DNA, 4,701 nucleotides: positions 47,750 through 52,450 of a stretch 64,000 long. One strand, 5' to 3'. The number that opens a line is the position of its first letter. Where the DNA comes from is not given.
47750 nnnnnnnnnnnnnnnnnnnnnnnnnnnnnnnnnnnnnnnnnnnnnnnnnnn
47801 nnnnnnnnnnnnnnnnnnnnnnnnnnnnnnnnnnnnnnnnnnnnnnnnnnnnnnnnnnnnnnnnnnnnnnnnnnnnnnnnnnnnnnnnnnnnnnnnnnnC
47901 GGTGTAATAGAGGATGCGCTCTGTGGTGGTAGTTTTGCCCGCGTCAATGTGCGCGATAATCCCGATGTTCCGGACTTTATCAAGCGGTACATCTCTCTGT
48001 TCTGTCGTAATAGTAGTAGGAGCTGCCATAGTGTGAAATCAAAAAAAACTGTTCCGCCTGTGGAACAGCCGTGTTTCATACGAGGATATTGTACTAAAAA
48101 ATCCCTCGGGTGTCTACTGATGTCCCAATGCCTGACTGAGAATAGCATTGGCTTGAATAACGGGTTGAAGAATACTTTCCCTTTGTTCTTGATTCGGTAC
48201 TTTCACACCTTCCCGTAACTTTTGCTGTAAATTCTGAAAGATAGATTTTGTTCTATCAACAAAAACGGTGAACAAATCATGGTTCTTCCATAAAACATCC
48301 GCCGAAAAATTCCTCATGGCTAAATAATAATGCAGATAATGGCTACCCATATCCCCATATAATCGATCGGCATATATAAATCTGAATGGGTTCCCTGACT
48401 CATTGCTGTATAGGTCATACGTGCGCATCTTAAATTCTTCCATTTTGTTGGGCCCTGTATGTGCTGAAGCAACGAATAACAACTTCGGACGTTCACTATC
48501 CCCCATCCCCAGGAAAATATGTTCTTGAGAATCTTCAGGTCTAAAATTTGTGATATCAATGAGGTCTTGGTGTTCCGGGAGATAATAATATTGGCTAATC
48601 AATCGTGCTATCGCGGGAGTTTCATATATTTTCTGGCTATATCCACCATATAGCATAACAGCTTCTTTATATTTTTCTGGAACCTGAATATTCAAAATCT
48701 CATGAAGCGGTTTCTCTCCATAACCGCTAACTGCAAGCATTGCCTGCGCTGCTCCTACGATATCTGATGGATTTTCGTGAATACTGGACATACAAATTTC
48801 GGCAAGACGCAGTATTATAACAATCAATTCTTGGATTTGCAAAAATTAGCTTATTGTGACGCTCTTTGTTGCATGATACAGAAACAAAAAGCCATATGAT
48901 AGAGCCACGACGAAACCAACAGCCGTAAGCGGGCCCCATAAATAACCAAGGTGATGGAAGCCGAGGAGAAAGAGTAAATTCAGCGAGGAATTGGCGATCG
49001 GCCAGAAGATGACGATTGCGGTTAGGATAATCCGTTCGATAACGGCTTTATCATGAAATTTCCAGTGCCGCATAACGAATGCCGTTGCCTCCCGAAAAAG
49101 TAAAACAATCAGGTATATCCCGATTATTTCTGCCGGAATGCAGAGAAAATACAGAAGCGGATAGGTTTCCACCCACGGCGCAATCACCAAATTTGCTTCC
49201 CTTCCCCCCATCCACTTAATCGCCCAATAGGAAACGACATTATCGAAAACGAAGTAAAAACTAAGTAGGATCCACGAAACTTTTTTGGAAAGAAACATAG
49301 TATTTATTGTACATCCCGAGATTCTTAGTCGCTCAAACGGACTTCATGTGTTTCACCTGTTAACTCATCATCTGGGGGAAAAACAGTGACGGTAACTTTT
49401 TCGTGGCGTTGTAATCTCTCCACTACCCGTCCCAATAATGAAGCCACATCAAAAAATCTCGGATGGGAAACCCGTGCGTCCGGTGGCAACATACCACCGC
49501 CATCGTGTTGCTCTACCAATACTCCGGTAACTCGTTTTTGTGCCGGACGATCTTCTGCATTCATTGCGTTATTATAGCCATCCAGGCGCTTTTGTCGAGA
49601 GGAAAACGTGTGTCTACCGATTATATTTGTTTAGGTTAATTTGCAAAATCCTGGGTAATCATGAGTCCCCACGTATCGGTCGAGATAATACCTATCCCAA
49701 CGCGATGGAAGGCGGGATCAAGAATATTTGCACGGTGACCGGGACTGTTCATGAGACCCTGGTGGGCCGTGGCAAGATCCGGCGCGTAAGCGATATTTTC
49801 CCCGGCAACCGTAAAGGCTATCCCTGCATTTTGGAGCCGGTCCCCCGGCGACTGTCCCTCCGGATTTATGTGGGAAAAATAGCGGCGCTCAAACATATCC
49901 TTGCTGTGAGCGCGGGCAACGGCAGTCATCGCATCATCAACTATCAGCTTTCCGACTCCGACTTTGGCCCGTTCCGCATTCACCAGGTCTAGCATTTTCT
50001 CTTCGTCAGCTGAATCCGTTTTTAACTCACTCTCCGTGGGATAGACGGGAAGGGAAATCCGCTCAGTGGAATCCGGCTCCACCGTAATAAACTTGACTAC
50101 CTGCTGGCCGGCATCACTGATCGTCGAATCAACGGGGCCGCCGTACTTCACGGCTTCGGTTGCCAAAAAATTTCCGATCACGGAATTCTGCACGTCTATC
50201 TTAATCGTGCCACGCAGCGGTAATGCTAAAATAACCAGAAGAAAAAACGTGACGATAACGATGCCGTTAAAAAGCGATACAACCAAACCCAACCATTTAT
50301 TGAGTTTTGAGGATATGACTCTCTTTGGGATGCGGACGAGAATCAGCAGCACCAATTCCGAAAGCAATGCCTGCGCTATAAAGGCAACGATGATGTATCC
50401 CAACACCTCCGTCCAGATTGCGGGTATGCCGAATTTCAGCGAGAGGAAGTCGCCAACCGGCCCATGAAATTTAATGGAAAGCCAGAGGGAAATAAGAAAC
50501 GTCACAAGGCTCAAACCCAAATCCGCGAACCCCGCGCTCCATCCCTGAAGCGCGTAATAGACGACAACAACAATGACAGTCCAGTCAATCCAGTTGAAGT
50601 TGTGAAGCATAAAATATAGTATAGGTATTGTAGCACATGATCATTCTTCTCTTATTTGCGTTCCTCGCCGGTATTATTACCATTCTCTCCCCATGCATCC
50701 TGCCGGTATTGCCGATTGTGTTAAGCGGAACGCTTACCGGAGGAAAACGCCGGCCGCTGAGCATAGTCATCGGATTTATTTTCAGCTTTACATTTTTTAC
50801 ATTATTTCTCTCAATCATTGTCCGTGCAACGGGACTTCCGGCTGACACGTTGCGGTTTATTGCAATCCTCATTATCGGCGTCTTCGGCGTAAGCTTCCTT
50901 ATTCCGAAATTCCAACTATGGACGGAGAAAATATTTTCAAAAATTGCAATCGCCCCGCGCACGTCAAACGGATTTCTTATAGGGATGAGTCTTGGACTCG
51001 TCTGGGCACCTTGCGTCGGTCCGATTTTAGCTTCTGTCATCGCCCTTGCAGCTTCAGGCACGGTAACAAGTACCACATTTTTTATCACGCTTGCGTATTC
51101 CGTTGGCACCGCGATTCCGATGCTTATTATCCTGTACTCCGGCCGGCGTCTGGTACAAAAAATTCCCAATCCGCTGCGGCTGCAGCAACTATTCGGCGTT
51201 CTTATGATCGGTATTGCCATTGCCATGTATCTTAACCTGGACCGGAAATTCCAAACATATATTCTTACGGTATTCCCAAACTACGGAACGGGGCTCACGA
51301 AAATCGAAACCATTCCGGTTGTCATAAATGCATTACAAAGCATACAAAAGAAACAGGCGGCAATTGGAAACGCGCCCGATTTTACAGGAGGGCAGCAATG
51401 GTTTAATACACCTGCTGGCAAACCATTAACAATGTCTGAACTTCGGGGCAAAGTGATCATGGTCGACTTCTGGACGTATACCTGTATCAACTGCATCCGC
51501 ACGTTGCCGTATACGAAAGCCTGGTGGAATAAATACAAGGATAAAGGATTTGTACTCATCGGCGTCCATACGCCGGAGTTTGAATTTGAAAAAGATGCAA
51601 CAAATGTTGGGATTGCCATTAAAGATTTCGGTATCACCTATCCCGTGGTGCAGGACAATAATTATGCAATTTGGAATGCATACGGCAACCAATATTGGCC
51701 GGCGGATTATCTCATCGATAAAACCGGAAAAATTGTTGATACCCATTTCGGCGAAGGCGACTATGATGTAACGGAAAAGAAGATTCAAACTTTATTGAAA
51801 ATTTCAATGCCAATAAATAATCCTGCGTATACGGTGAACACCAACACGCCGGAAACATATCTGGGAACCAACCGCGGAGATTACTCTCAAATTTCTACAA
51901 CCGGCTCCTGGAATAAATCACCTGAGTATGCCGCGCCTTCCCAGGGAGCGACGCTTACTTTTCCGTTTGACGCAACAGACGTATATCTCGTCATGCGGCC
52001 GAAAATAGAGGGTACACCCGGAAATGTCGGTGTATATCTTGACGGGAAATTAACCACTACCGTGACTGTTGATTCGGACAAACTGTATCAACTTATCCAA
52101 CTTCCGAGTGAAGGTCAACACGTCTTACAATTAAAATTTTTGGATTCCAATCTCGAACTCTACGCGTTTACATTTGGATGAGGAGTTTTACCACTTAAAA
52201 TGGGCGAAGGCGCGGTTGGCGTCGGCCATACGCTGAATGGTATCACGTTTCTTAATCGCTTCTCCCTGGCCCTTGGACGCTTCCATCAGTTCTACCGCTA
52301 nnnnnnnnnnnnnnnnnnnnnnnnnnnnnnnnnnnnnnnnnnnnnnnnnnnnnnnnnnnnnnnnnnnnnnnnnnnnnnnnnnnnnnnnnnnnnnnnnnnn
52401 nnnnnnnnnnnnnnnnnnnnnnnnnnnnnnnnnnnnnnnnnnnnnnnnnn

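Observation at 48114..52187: A 4-kb envelope/redox gene block inserted between rpsG and fusA in the otherwise canonical str operon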

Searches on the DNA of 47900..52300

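Call 71: search_rna_families(source=window, start=47900, end=52300, threshold=evalue, max_evalue=1)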
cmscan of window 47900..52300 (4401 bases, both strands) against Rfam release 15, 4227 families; matches with E-value up to 1: 0.
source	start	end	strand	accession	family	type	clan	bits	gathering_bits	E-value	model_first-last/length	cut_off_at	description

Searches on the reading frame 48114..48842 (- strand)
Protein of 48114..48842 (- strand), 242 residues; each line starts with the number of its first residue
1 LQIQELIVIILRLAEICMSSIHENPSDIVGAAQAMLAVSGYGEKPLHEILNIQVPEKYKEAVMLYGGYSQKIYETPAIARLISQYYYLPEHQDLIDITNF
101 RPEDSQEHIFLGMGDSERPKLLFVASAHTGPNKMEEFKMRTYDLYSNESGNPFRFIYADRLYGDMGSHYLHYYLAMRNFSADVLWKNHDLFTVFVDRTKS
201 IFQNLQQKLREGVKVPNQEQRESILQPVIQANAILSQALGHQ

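Call 3: search_protein_families(library=pfam, proteins=[window:48114-48842:-], max_evalue=0.01)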
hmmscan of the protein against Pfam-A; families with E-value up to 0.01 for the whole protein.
window:48114-48842:- (242 aa): 0 families

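Call 4: search_protein_families(library=ncbifam, proteins=[window:48114-48842:-], max_evalue=0.01)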
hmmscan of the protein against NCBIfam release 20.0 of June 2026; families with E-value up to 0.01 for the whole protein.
window:48114-48842:- (242 aa): 0 families

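Call 9: find_encoding_contigs(protein=window:48114-48842:-, flank=10000, max_places=10)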
Protein window:48114-48842:- (242 aa): no gene with exactly this product is on record in the collection.

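Call 22: find_homologous_proteins(query=window:48117-48791:-, max_evalue=0.01)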
Query seq(225 aa) (225 aa): 2 proteins with E <= 0.01 among 79 candidates.
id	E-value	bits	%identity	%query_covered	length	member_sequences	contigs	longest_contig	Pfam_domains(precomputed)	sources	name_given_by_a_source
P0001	1.8e-147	507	100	100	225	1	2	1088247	-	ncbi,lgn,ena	-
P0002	3.7e-46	175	67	59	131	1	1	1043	-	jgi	jgi:hypothetical protein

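Call 29: search_protein_representatives(protein=window:48114-48791:-)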
Query: 225 residues. Proteins with E-value up to 0.001 (for the whole library): 5; up to 1e-10: 3; up to 1e-30: 3. The best 5 are listed.
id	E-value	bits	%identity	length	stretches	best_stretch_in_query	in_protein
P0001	5.7e-148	506.5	100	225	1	1-225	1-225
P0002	1.2e-46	175.4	67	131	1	95-225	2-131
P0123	3.3e-38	147.7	41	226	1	5-222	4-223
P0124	1.1e-07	47.9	27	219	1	35-221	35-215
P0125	3.7e-06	43.0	30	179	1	54-189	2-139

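Call 30: predict_structure(protein=window:48114-48791:-)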
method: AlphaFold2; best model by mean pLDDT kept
length: 225 residues; sequences in the alignment: 1
mean_pLDDT: 37.7   pTM: 0.34
mean pLDDT of the five models: 37.7, 37.1, 35.9, 35.2, 35.2
residues with pLDDT >= 90: 0; 70-90: 0; 50-70: 44; < 50: 181
segments of 3 or more residues with pLDDT < 50: 1-165, 195-199
pLDDT, mean of each block of 10 residues (from residue 1): 28 31 34 35 30 26 24 25 30 30 36 36 34 37 37 40 49 54 51 49 52 54 49
secondary structure, 60 per line:
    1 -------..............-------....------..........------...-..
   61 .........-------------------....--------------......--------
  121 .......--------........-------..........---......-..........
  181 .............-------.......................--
elements in order: H8-21 H29-32 H39-48 H59-69 E89-92 E107-112 E121-127 E136-143 E151-160 H164-169 H171-193 H201-223

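Call 32: find_encoding_contigs(protein=P0123, flank=8000, max_places=3)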
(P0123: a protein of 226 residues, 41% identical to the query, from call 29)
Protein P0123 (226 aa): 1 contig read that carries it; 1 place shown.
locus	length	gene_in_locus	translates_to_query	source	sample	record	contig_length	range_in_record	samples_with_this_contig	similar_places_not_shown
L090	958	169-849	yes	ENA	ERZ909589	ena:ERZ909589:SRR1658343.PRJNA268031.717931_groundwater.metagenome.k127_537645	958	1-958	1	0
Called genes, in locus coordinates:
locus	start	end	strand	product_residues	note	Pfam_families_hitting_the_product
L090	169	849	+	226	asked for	-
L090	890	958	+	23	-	?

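Call 34: search_solved_structures(query=A2, max_evalue=1)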
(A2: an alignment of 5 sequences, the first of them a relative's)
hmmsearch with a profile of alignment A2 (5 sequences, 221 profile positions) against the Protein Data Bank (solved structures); distinct sequences matched with E-value up to 1: 0.

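Call 43: predict_structure(alignment_id=A2)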
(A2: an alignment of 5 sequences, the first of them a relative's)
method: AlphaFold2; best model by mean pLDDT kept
length: 225 residues; sequences in the alignment: 5
mean_pLDDT: 74.5   pTM: 0.77
mean pLDDT of the five models: 74.5, 71.4, 67.7, 66.7, 66.3
residues with pLDDT >= 90: 19; 70-90: 127; 50-70: 70; < 50: 9
segments of 3 or more residues with pLDDT < 50: 1-5
pLDDT, mean of each block of 10 residues (from residue 1): 47 62 55 65 83 86 80 71 76 78 90 76 85 87 60 80 86 84 84 67 71 74 58
secondary structure, 60 per line:
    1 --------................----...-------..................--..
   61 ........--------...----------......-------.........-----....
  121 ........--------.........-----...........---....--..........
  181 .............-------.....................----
elements in order: H9-24 H39-56 H59-68 E77-79 E90-95 E103-111 H117-128 E137-145 E151-161 H165-168 H171-193 H201-221

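Call 57: search_protein_families(library=padloc, proteins=[window:48114-48791:-], max_evalue=0.1)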
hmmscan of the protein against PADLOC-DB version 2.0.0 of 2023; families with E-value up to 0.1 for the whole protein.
window:48114-48791:- (225 aa): 0 families

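Call 58: search_protein_families(library=phrogs, proteins=[window:48114-48791:-], max_evalue=0.1)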
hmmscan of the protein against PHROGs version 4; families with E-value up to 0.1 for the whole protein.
window:48114-48791:- (225 aa): 1 family
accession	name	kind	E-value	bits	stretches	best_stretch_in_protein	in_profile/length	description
phrog_6933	-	unknown function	0.023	15.8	0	21-58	21-59/67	-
